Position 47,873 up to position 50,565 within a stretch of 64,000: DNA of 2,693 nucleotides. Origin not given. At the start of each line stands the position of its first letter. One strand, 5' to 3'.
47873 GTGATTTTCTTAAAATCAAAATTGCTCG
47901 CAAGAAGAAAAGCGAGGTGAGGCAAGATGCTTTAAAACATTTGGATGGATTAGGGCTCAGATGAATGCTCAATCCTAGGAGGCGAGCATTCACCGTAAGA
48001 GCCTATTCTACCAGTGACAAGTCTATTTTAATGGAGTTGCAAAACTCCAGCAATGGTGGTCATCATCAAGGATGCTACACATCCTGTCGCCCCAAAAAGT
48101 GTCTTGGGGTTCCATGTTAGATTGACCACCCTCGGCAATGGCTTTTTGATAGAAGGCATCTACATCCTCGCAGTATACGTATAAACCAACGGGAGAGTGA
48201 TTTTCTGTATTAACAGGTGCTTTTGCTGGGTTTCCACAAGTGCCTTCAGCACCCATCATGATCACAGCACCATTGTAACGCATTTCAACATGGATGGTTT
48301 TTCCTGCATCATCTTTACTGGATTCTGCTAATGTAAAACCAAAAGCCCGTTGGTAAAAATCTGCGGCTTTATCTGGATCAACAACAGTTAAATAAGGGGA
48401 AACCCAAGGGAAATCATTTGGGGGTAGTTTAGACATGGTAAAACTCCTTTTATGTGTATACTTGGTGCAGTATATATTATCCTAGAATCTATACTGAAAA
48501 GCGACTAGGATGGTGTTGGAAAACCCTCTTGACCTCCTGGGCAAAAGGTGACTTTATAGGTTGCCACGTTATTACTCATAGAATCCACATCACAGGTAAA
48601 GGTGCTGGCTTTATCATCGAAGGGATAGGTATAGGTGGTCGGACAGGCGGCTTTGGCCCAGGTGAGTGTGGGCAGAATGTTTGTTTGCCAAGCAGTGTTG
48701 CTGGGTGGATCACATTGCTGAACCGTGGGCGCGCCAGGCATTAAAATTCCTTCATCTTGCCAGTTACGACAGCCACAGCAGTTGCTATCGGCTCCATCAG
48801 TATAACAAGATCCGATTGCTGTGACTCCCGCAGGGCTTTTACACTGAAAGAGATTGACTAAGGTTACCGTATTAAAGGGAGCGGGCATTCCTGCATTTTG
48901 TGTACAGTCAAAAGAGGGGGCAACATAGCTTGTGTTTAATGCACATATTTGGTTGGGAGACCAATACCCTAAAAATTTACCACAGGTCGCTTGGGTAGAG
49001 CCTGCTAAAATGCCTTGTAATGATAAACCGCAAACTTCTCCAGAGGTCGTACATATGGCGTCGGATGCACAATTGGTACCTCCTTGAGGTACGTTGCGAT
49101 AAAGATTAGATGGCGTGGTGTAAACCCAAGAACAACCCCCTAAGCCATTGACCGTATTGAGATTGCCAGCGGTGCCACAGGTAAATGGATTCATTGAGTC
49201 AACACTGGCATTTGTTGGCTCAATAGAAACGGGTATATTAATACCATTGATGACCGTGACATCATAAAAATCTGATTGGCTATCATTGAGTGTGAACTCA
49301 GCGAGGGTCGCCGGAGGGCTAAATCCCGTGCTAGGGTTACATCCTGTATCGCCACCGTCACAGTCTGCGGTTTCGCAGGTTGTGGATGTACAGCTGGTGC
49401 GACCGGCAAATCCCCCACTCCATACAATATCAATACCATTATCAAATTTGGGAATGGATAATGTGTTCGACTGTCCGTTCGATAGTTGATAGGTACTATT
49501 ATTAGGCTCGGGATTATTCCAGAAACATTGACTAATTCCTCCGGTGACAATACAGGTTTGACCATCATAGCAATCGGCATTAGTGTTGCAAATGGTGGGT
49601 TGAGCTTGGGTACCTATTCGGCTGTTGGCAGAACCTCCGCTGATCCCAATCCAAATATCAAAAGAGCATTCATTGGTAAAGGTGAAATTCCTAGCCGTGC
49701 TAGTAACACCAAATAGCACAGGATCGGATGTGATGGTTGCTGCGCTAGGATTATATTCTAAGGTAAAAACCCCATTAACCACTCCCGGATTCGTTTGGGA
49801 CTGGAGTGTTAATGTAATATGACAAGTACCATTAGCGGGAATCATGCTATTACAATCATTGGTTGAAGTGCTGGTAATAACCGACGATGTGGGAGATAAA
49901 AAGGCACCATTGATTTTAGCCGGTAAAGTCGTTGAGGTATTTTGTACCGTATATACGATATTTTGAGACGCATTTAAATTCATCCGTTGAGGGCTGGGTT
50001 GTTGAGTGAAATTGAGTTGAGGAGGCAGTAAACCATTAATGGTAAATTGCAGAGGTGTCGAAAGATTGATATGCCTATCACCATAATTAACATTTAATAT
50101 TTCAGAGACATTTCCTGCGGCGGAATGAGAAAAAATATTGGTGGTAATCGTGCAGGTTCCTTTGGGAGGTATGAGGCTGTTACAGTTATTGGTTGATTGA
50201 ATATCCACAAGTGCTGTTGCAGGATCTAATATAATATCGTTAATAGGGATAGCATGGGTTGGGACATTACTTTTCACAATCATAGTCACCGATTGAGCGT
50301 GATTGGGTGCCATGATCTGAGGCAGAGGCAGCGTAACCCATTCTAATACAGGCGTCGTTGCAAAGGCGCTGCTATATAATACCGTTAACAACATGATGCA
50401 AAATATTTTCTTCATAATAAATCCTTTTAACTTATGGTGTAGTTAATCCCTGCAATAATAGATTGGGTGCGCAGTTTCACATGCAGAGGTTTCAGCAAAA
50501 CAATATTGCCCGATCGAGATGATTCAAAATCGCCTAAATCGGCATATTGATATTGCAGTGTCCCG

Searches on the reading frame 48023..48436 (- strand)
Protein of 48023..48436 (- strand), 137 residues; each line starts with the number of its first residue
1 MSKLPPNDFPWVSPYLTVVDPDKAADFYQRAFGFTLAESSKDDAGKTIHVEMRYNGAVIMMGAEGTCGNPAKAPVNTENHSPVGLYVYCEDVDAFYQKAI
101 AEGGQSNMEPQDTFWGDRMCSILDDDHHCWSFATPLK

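Call 51: search_protein_families(library=pfam, proteins=[window:48023-48436:-], max_evalue=0.001)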
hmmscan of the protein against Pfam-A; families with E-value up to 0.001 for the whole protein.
window:48023-48436:- (137 aa): 2 families
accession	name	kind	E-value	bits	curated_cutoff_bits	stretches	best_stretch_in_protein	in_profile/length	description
PF00903.31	Glyoxalase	-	6.9e-16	59.2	20.6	1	16-132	7-121/121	Glyoxalase/Bleomycin resistance protein/Dioxygenase superfamily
PF22677.2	Ble-like_N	-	0.00086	19.5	24.5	0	15-38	6-29/41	Bleomycin resistance protein-like N-terminal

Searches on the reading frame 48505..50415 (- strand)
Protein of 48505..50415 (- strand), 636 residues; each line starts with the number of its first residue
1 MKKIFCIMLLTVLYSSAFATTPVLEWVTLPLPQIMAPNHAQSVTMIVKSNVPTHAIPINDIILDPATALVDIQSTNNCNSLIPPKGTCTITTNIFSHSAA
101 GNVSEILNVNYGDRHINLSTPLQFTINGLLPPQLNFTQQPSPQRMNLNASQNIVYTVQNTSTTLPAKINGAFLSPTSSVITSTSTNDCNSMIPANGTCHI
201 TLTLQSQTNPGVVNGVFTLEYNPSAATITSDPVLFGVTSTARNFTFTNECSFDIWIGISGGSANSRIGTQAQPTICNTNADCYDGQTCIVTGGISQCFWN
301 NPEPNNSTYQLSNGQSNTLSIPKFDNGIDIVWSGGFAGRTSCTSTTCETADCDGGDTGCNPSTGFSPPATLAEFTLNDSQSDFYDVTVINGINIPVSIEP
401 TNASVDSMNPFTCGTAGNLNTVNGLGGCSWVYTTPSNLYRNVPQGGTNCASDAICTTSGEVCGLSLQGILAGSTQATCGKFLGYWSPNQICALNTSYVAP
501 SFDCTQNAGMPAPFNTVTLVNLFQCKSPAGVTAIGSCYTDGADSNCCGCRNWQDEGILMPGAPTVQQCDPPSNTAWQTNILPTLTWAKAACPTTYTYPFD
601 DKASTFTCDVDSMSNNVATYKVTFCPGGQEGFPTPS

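Call 51: search_protein_families(library=pfam, proteins=[window:48505-50415:-], max_evalue=0.001)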
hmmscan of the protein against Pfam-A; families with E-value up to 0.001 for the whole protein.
window:48505-50415:- (636 aa): 2 families
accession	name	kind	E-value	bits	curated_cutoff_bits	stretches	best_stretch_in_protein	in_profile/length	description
PF00314.23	Thaumatin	-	4.3e-23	82.5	27.4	1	301-626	17-209/209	Thaumatin family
PF01666.22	DX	-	0.00047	21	25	0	243-300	18-75/76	DX module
